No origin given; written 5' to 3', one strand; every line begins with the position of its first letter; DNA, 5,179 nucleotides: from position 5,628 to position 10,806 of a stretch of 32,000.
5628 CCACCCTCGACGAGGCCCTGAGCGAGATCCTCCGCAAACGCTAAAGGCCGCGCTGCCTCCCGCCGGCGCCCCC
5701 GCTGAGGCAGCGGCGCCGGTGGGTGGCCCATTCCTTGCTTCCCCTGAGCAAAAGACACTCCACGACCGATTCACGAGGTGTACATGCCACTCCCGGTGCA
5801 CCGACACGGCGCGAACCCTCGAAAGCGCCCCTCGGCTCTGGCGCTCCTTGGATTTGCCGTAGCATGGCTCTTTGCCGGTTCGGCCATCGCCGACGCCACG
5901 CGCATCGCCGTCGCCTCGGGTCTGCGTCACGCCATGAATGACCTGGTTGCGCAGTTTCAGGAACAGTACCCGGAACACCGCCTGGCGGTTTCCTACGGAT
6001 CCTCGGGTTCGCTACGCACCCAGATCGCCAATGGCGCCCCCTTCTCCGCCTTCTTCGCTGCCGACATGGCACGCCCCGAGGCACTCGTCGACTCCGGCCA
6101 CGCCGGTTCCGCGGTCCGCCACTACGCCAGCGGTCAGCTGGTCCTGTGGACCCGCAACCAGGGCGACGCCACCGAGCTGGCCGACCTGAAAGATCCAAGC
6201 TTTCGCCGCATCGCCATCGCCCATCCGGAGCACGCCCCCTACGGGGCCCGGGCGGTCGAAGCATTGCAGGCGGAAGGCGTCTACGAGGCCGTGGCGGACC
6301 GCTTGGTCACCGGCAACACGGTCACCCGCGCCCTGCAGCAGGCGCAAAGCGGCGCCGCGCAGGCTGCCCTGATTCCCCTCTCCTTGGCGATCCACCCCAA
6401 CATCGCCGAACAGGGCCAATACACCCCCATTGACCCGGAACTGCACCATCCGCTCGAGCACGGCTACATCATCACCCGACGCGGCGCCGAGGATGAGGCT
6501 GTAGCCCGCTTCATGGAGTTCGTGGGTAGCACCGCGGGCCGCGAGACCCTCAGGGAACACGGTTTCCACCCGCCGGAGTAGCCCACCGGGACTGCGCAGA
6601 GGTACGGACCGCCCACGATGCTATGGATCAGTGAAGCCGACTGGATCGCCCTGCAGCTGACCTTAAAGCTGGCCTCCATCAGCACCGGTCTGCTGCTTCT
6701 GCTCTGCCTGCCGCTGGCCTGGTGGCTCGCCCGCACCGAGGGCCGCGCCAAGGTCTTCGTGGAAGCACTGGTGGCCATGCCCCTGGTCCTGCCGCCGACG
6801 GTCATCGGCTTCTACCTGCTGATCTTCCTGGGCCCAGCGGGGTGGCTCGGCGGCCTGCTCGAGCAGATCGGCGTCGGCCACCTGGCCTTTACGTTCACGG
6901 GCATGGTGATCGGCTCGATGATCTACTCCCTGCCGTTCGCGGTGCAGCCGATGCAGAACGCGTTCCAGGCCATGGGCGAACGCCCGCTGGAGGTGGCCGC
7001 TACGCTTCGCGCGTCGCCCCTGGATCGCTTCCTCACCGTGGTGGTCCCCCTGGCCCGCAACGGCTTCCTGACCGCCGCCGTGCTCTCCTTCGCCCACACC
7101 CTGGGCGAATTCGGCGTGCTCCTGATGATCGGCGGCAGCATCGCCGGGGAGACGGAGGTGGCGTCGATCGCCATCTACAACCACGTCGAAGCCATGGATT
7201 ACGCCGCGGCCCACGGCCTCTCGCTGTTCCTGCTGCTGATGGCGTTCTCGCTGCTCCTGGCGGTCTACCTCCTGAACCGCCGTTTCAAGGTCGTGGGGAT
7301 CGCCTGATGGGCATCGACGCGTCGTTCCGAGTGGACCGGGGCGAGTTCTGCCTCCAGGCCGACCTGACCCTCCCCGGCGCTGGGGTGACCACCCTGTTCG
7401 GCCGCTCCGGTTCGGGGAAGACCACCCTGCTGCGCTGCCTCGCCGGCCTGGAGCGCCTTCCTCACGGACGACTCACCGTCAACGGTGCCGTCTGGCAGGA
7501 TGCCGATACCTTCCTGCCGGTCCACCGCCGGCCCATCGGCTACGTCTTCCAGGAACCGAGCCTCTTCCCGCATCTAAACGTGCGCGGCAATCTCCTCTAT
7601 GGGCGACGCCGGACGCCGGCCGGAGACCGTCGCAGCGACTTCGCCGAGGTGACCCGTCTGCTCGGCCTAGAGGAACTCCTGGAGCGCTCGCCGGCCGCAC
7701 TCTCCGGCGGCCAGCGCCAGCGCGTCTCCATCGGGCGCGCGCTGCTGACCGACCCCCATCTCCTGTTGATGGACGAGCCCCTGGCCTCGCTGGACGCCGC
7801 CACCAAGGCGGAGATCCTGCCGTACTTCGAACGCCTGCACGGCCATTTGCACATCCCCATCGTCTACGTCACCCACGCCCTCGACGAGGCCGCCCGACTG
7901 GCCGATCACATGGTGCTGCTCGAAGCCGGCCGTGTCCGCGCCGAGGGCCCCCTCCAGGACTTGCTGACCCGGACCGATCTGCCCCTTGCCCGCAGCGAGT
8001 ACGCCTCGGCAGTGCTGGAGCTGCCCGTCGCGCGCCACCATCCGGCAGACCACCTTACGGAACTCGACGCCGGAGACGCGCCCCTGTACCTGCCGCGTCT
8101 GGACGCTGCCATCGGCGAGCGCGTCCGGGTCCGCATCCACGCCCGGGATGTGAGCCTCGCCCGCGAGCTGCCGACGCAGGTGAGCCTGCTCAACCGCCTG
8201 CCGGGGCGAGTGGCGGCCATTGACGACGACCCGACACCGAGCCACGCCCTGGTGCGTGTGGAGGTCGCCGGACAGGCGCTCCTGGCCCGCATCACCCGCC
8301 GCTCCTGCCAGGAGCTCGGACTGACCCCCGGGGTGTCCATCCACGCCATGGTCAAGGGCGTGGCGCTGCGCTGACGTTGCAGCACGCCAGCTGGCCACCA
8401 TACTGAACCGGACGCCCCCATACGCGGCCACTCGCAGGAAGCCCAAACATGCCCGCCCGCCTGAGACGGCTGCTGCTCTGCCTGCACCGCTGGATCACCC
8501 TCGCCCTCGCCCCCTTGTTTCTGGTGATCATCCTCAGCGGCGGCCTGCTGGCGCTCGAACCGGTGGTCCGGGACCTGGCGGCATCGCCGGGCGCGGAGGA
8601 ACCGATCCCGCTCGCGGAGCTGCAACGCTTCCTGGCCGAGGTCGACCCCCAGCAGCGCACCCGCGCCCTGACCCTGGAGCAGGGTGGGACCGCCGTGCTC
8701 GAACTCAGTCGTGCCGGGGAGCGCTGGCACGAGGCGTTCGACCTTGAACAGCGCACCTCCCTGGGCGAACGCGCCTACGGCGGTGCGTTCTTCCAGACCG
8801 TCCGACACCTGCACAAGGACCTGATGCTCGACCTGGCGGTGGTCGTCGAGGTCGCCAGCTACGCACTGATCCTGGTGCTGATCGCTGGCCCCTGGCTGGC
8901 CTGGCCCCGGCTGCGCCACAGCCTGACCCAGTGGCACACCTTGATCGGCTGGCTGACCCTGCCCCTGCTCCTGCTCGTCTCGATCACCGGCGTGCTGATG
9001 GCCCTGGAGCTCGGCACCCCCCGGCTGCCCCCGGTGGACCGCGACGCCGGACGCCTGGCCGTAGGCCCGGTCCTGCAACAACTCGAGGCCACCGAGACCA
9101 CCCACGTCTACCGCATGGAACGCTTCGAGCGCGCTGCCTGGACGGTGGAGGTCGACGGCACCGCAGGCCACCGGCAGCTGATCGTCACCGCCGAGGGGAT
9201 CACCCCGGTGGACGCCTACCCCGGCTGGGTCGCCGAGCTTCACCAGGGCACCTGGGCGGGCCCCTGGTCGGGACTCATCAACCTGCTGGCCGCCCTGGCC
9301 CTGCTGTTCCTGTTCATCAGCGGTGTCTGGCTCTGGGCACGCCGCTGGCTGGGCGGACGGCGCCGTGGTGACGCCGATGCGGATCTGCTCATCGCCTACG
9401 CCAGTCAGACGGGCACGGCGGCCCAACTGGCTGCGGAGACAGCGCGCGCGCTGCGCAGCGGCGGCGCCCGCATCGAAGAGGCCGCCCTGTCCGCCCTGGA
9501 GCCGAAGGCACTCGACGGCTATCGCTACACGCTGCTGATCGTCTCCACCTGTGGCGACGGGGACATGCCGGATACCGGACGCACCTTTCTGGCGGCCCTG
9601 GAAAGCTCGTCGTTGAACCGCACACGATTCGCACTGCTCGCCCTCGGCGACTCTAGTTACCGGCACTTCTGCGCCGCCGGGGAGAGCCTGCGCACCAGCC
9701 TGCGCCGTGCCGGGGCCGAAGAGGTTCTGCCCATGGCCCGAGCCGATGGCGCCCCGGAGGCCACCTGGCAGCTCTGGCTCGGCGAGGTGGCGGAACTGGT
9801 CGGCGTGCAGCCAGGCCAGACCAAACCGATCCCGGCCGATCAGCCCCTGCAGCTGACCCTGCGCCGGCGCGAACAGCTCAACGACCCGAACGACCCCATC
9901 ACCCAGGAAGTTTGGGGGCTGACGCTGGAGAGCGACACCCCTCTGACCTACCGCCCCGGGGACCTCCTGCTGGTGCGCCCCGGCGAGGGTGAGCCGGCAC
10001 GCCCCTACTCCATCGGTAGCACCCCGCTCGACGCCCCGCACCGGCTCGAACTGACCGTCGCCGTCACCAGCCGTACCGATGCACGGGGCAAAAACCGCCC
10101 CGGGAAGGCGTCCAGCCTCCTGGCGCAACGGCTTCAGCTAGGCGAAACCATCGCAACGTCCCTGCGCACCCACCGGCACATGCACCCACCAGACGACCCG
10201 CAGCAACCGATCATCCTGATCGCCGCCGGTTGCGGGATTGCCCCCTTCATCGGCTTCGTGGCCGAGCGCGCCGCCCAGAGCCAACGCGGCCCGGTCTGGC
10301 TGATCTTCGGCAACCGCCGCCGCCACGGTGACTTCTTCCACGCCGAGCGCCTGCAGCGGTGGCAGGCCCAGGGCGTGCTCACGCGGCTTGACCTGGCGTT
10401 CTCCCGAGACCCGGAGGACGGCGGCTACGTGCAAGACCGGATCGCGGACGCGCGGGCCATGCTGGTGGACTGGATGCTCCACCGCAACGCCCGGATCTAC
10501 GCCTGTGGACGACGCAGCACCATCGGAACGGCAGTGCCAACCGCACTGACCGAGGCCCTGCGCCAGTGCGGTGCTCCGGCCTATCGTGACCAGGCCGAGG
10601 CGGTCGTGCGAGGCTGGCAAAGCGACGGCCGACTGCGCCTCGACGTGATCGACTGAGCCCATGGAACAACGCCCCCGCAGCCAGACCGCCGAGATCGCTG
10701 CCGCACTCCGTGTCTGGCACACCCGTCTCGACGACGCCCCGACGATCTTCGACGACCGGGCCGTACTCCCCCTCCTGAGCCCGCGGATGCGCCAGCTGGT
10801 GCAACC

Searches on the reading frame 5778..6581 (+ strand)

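Call 15: search_protein_families(library=pfam, proteins=[window:5778-6581:+], max_evalue=0.00001)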
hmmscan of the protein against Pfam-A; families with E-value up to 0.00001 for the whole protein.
window:5778-6581:+ (267 aa): 2 families
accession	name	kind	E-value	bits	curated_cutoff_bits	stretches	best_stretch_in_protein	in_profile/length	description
PF13531.11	SBP_bac_11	-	2e-58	198.3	25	1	42-263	2-226/227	Bacterial extracellular solute-binding protein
PF01547.30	SBP_bac_1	-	8e-07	29.8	26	0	52-254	9-305/307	Bacterial extracellular solute-binding protein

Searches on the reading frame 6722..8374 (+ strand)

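Call 15: search_protein_families(library=pfam, proteins=[window:6722-8374:+], max_evalue=0.00001)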
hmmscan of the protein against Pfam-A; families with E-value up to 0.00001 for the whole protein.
window:6722-8374:+ (550 aa): 2 families
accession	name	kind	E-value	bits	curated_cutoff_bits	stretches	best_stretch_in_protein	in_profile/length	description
PF00005.33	ABC_tran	-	3.1e-30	106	25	1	214-355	5-137/137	ABC transporter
PF03459.23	TOBE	-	1.7e-12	47.8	22.3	1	490-548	4-61/64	TOBE domain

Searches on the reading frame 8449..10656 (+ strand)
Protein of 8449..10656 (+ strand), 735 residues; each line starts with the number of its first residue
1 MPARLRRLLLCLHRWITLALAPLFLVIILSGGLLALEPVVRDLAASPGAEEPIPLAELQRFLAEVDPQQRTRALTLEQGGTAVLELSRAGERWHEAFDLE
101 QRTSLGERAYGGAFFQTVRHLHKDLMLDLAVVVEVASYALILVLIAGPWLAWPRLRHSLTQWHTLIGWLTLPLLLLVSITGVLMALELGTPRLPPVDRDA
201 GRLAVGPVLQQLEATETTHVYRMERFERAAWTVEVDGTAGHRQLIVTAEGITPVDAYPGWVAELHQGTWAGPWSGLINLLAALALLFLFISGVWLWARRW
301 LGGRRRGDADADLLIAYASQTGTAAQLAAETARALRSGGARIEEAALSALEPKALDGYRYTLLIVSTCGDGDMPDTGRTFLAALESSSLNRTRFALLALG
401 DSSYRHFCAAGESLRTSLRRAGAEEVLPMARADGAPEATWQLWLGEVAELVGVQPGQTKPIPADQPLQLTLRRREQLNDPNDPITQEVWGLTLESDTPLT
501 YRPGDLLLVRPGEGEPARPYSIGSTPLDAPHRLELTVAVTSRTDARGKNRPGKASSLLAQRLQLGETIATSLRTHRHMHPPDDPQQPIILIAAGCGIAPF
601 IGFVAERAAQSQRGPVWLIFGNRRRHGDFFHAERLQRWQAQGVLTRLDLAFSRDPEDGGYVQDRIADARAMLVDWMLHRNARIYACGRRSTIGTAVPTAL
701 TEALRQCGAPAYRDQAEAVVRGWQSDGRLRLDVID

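Call 15: search_protein_families(library=pfam, proteins=[window:8449-10656:+], max_evalue=0.00001)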
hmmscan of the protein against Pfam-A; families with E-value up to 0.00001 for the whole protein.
window:8449-10656:+ (735 aa): 3 families
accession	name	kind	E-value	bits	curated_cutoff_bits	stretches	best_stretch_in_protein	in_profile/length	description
PF03929.21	PepSY_TM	-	1.8e-30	107.2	28.8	1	12-299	3-295/295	PepSY-associated TM region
PF00258.30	Flavodoxin_1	-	5.7e-24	85.3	25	1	315-437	1-132/143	Flavodoxin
PF00175.26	NAD_binding_1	-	2.4e-12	47.9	22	1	590-689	1-101/109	Oxidoreductase NAD-binding domain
